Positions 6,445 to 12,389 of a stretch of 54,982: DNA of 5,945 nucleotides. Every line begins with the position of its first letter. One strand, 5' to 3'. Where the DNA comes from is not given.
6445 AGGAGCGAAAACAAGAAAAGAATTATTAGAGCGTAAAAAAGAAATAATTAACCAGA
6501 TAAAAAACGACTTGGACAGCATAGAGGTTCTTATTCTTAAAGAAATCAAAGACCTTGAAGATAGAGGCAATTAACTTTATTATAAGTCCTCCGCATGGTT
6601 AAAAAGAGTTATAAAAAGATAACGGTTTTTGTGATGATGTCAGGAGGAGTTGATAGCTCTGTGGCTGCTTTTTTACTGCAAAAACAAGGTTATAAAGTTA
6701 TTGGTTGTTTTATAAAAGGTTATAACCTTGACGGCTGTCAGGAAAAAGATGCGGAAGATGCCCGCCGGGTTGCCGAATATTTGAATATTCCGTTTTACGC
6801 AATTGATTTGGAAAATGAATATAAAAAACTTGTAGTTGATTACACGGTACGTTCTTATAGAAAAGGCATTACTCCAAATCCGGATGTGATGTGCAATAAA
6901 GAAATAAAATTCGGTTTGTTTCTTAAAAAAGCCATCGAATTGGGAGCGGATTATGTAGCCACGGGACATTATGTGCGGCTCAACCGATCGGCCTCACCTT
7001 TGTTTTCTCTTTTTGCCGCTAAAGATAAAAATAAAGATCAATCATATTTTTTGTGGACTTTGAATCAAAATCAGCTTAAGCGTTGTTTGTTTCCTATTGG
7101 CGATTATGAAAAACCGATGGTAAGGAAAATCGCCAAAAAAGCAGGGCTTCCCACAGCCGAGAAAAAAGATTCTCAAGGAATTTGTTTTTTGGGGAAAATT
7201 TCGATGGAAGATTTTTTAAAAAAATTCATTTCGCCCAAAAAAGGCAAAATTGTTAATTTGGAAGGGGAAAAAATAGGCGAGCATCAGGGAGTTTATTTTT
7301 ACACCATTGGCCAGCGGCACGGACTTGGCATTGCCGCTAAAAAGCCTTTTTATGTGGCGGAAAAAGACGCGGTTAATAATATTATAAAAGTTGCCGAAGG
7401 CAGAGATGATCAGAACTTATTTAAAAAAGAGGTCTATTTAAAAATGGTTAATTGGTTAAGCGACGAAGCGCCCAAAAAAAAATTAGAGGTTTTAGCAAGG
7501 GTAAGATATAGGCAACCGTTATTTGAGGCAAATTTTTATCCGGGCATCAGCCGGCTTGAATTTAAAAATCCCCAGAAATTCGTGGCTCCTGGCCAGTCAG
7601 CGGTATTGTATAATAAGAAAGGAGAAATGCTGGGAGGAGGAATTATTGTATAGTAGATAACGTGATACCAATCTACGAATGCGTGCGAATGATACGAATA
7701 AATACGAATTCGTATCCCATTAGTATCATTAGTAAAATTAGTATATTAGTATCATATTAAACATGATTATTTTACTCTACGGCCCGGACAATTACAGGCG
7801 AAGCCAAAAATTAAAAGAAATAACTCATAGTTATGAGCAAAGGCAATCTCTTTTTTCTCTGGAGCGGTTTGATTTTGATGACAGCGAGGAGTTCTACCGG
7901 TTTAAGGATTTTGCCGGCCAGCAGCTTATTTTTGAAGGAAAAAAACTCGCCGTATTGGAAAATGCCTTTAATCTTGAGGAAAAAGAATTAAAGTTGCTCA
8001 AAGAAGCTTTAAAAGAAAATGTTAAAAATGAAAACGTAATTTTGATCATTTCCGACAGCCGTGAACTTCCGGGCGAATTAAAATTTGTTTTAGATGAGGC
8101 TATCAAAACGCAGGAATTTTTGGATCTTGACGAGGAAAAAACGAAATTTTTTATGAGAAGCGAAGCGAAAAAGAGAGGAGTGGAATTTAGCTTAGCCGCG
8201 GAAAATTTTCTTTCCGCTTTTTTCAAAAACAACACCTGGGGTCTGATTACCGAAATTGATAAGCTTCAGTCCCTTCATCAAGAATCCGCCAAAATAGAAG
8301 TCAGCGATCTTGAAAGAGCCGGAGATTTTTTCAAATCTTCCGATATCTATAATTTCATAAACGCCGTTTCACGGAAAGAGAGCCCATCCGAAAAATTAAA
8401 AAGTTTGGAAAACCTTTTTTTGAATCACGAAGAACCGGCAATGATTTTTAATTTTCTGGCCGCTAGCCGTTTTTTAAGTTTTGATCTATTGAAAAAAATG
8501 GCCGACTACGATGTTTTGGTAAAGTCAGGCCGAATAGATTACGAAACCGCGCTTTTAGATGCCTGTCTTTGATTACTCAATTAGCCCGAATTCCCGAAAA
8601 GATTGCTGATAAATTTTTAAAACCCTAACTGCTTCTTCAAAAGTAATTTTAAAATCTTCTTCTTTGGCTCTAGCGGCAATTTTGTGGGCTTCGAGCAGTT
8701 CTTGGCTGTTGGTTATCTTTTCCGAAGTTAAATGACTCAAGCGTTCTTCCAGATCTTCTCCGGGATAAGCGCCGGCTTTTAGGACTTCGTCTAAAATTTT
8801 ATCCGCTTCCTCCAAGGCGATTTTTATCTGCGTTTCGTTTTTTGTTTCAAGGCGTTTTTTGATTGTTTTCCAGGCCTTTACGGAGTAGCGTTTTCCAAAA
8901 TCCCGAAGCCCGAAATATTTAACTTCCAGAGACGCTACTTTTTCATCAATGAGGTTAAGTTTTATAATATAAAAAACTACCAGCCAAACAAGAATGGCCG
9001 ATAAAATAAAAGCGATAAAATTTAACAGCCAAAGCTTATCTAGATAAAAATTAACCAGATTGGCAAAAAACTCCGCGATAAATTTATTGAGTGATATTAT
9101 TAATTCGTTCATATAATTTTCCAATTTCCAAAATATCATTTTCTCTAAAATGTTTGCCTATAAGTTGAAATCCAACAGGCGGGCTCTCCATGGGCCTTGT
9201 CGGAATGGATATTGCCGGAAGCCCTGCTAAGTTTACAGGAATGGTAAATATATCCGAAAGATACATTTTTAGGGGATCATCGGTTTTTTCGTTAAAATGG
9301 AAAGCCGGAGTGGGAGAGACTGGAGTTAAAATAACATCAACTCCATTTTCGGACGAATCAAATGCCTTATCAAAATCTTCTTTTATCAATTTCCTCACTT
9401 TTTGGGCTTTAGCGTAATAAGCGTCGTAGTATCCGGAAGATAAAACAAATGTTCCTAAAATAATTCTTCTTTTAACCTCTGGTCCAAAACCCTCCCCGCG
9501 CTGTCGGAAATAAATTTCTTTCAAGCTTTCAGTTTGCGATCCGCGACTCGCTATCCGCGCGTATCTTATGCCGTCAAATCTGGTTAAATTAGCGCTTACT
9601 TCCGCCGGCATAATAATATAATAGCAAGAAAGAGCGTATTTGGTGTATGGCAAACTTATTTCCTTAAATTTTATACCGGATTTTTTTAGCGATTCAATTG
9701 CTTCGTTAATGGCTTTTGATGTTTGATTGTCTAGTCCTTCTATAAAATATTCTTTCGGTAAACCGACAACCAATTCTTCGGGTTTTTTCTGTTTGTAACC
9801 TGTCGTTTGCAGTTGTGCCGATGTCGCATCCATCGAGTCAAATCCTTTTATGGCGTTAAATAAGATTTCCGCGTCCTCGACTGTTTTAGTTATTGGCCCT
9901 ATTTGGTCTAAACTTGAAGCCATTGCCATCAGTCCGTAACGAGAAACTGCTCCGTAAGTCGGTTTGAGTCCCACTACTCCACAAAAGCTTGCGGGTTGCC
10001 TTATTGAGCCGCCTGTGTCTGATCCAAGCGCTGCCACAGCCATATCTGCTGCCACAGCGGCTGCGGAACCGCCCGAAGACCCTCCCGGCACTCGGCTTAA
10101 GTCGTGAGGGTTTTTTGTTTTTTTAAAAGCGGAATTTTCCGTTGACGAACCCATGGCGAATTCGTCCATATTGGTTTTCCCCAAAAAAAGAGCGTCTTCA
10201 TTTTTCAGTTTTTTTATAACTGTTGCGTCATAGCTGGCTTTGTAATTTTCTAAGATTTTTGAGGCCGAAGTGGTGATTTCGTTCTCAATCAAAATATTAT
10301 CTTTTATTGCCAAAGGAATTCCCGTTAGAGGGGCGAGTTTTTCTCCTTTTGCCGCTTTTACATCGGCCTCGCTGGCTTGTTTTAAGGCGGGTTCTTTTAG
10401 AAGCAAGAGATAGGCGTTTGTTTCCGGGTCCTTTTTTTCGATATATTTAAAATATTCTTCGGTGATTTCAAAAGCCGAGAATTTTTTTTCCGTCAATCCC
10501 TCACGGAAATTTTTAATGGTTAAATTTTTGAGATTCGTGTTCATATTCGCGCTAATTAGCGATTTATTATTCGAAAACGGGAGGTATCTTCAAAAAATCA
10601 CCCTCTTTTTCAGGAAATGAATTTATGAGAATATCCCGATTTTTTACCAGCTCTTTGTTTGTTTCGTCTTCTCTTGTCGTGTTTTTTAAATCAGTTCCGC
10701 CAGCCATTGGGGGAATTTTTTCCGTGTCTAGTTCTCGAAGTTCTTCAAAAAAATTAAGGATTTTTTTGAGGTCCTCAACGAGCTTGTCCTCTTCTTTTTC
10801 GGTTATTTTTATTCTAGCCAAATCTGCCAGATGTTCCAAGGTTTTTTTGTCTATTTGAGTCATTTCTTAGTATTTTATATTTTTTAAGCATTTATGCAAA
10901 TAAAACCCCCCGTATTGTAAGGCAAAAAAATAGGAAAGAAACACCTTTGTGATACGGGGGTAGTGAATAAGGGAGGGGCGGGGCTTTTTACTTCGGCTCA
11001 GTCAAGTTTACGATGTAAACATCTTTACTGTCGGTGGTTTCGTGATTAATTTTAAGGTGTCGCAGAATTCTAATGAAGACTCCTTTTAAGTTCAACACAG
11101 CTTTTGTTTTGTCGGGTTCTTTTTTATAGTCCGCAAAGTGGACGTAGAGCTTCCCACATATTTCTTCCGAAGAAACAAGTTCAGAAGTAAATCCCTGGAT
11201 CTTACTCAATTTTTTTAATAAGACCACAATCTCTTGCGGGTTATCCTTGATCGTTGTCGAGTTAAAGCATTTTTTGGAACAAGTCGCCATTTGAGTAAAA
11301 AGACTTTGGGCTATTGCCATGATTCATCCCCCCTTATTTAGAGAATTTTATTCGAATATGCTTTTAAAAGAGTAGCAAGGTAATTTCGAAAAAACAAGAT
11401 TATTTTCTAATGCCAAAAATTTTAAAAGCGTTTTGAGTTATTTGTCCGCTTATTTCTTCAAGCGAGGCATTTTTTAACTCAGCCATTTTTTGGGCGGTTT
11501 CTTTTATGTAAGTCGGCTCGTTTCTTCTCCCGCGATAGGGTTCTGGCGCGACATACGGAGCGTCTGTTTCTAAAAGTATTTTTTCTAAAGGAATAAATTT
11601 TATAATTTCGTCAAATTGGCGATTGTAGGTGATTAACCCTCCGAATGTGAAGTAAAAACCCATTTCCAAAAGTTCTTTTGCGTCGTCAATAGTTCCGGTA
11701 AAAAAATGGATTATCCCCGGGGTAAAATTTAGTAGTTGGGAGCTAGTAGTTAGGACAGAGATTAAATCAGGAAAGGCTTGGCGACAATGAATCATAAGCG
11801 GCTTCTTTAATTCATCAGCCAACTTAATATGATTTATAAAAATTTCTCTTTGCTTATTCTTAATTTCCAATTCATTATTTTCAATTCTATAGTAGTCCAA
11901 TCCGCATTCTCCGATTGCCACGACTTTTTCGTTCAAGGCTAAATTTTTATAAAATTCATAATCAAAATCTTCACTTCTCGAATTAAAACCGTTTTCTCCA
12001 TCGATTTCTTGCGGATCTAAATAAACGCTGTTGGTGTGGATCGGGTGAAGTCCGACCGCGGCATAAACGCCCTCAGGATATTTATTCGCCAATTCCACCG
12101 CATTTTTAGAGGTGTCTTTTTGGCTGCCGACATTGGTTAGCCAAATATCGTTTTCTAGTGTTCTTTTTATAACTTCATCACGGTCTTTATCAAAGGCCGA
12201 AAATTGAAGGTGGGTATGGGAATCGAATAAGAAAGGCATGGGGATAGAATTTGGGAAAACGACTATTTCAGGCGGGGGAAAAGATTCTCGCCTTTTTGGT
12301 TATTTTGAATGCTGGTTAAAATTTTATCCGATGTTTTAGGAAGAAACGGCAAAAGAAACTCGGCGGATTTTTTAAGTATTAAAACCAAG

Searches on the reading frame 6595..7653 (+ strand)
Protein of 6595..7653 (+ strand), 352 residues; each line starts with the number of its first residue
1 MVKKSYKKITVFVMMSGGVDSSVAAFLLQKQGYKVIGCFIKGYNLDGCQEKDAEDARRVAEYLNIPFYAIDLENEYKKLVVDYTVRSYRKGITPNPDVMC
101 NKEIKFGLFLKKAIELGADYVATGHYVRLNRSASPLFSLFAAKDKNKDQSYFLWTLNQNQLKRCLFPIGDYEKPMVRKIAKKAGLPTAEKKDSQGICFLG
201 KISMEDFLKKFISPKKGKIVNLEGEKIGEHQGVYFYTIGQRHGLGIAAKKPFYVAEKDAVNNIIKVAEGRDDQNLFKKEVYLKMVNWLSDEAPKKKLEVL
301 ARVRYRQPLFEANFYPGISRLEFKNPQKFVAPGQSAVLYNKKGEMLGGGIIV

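Call 47: search_protein_families(library=ncbifam, proteins=[window:6595-7653:+], max_evalue=0.01)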
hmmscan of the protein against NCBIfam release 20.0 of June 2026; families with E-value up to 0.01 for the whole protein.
window:6595-7653:+ (352 aa): 19 families
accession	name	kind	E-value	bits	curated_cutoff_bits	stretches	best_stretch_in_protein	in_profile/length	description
NF001138.1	PRK00143.1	equivalog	5.9e-127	423.3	284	1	11-351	2-345/345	tRNA 2-thiouridine(34) synthase MnmA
TIGR00420.1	trmU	equivalog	2.5e-116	388.4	236.95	1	10-351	2-351/351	tRNA 2-thiouridine(34) synthase MnmA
NF011258.0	PRK14664.1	equivalog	2.6e-65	220.9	680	1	8-351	5-345/362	tRNA 2-thiouridine(34) synthase MnmA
NF011259.0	PRK14665.1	equivalog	2.8e-65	220.6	364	1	10-352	7-359/360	tRNA 2-thiouridine(34) synthase MnmA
NF049949.1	tRNAsynTtuAPyrococ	equivalog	3.8e-08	32.8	450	1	10-127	49-157/292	tRNA-5-methyluridine(54) 2-sulfurtransferase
NF010587.0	PRK13980.1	equivalog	1.6e-06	27.6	255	1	10-80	33-102/267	NAD+ synthase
TIGR00342.1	TIGR00342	equivalog_domain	5.3e-06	25.7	264.5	1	10-84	174-241/373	tRNA uracil 4-sulfurtransferase ThiI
TIGR00364.1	TIGR00364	equivalog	5.2e-05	22.9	150.3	1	13-73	3-60/201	7-cyano-7-deazaguanine synthase QueC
TIGR02432.1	lysidine_TilS_N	equivalog_domain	7.6e-05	22.7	93.6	1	11-89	2-87/189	tRNA lysidine(34) synthetase TilS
TIGR00552.1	nadE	equivalog_domain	8.3e-05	21.9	63.65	1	7-78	21-92/251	NAD(+) synthase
TIGR01536.1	asn_synth_AEB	equivalog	0.00027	20.1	267.1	1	11-75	255-318/517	asparagine synthase (glutamine-hydrolyzing)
TIGR00884.1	guaA_Cterm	equivalog_domain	0.00028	20.3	338.75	1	2-76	10-83/310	glutamine-hydrolyzing GMP synthase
NF011155.0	PRK14561.1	equivalog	0.00035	20.3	207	1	11-86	3-72/195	hypothetical protein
TIGR00268.2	TIGR00268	equivalog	0.00041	19.7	150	0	10-74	15-78/259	ATP-dependent sacrificial sulfur transferase LarE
NF003385.0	PRK04527.1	equivalog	0.00051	18.8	603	1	10-124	5-117/401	argininosuccinate synthase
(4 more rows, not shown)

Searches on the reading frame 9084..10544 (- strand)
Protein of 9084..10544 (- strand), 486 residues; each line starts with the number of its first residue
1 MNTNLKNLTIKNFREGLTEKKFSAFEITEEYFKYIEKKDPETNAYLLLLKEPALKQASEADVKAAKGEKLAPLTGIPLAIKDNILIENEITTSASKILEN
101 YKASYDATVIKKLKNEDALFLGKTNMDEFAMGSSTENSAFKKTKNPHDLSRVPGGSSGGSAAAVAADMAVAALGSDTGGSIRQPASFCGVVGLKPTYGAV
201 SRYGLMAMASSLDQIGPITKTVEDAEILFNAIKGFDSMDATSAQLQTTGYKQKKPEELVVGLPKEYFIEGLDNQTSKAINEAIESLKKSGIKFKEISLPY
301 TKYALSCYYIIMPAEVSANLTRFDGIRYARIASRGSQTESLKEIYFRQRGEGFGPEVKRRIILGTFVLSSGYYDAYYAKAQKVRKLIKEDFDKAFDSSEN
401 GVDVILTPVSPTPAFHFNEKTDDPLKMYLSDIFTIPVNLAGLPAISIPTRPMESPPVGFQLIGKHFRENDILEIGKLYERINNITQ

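Call 67: search_protein_families(library=pfam, proteins=[window:9084-10544:-], max_evalue=0.00001)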
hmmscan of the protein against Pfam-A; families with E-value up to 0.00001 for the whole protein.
window:9084-10544:- (486 aa): 1 family
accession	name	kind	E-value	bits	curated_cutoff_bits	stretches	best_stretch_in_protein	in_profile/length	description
PF01425.27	Amidase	-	1.2e-151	506.2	27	1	26-472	1-445/445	Amidase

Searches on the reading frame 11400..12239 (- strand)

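Call 67: search_protein_families(library=pfam, proteins=[window:11400-12239:-], max_evalue=0.00001)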
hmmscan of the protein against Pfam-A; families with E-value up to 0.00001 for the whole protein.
window:11400-12239:- (279 aa): 1 family
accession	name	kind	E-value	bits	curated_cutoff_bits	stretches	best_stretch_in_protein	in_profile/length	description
PF01026.27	TatD_DNase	-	6.5e-75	252.2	27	1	5-276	1-253/253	TatD related DNase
